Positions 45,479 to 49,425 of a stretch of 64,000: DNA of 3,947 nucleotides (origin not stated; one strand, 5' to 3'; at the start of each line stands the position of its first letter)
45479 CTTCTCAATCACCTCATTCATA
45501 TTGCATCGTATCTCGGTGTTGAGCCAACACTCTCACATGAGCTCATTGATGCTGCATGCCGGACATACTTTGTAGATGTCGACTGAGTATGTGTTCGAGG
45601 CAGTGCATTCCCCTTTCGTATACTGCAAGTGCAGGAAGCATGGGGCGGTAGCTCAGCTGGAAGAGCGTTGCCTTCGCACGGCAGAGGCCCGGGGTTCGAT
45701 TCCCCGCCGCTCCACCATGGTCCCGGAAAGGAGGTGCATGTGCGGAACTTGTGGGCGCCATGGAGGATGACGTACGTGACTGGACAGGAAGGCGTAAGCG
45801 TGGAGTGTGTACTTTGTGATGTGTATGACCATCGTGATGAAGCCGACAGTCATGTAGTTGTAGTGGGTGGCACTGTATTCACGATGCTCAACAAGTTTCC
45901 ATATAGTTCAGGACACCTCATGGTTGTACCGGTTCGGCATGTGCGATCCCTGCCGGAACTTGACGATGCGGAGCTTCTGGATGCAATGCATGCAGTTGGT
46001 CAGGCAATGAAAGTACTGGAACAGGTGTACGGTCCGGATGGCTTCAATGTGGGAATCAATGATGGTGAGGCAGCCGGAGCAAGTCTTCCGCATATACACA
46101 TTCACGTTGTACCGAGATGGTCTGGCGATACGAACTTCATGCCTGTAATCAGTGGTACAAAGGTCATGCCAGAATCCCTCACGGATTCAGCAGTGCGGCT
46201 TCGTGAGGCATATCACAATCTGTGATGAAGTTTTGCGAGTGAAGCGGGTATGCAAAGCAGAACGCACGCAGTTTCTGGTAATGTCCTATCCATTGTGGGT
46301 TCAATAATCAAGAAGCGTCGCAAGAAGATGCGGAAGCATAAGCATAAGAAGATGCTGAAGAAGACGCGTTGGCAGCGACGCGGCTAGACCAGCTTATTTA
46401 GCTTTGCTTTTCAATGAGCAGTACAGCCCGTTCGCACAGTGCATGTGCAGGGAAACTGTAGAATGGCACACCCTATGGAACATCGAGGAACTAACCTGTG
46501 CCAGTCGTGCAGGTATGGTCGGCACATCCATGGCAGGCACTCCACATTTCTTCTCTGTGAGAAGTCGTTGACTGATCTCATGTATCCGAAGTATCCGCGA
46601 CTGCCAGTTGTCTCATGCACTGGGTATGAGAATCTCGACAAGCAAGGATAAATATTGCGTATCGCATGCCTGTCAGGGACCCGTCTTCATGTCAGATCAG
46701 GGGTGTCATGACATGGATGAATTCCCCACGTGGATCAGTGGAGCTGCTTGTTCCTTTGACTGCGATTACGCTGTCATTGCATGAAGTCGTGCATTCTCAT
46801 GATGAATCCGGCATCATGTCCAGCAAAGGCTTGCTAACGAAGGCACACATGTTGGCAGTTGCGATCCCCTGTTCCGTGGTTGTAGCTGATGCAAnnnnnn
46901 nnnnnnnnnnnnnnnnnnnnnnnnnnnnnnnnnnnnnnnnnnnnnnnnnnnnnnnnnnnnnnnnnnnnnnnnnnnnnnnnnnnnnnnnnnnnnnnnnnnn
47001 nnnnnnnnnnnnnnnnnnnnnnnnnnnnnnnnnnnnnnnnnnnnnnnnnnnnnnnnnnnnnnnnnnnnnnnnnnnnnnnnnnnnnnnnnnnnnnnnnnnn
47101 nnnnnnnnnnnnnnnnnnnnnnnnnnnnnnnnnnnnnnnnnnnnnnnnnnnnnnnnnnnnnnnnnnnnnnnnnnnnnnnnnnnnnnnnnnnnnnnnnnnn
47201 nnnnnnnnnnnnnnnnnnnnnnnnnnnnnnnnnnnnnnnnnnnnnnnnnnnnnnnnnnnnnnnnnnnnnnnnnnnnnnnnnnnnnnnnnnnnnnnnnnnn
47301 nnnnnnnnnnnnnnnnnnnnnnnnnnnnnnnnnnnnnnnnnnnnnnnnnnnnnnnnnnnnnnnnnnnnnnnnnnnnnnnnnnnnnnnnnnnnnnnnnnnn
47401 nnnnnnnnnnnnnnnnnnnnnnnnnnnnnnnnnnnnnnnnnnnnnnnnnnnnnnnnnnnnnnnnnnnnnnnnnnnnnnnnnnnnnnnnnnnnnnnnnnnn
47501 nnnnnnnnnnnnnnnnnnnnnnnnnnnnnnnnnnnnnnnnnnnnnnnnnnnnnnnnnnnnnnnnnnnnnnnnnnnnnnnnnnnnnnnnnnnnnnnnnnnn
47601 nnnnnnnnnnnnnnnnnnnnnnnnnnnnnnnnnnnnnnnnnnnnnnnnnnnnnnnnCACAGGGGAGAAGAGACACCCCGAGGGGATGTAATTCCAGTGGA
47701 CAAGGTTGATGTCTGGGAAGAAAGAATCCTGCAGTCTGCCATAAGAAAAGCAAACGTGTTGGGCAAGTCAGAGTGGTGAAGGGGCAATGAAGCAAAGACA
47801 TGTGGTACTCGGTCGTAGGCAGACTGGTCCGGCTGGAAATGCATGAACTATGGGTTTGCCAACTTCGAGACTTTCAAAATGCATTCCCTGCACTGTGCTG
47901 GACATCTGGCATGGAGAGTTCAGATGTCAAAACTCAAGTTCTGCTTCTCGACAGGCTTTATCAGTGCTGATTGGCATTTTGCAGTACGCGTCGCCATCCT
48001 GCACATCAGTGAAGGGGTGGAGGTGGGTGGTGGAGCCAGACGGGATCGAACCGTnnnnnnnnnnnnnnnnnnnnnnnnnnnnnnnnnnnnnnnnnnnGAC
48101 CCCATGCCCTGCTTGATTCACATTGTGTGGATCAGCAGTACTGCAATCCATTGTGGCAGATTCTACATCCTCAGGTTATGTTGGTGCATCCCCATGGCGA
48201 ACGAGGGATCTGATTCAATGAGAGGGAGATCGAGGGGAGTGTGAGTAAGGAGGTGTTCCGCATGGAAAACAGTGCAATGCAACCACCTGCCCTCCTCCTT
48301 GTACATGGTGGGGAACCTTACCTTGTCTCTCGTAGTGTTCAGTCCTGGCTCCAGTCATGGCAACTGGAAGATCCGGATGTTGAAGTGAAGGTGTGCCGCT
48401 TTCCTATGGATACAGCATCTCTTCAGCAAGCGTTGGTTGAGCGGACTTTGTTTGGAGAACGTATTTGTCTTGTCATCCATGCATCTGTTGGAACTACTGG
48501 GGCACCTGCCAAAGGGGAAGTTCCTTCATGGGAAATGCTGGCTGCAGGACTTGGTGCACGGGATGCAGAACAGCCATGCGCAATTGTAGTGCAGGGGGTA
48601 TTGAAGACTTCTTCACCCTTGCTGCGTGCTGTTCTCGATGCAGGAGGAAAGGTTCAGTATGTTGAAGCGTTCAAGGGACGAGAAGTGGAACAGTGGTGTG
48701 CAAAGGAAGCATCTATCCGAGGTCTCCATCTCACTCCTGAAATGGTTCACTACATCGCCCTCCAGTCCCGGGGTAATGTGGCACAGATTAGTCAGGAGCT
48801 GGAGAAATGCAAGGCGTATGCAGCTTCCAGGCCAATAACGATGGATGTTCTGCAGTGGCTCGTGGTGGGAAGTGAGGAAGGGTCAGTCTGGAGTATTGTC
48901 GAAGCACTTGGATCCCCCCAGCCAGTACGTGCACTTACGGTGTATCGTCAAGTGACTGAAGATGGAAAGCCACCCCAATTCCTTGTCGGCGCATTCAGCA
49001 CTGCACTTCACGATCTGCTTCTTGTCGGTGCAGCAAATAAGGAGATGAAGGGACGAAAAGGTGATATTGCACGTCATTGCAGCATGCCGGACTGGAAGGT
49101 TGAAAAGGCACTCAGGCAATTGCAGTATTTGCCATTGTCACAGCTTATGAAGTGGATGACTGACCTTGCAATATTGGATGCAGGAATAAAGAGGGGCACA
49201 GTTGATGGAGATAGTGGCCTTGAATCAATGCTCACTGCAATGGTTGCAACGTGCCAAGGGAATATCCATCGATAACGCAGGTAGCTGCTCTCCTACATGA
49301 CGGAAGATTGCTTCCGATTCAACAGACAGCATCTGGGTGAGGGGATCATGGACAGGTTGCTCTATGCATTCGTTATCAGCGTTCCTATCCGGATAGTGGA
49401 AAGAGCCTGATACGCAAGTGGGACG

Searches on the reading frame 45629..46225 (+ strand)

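Call 49: search_protein_families(library=pfam, proteins=[window:45629-46225:+], max_evalue=0.0001)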
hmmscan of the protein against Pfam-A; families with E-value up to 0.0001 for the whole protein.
window:45629-46225:+ (198 aa): 4 families
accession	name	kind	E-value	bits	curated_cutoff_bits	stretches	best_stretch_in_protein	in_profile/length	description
PF01230.28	HIT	-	2.7e-19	70.1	21.5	1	70-163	2-95/98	HIT domain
PF11969.13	DcpS_C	-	9.8e-09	36.1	24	1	59-161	1-100/114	Scavenger mRNA decapping enzyme C-term binding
PF04677.20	CwfJ_C_1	-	1.9e-08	34.7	21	1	58-162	12-108/122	Protein similar to CwfJ C-terminus 1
PF19327.4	Ap4A_phos_N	-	5.5e-05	23.2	23.1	1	72-163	80-160/177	Ap4A phosphorylase N-terminal domain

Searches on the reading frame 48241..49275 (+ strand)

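Call 49: search_protein_families(library=pfam, proteins=[window:48241-49275:+], max_evalue=0.0001)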
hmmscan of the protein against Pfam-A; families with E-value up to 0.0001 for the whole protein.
window:48241-49275:+ (344 aa): 1 family
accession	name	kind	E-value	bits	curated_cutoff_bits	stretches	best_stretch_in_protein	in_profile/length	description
PF21694.2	DNA_pol3_delta_C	-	4.5e-11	43.2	27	1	214-332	2-119/121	DNA polymerase III delta subunit, C-terminal domain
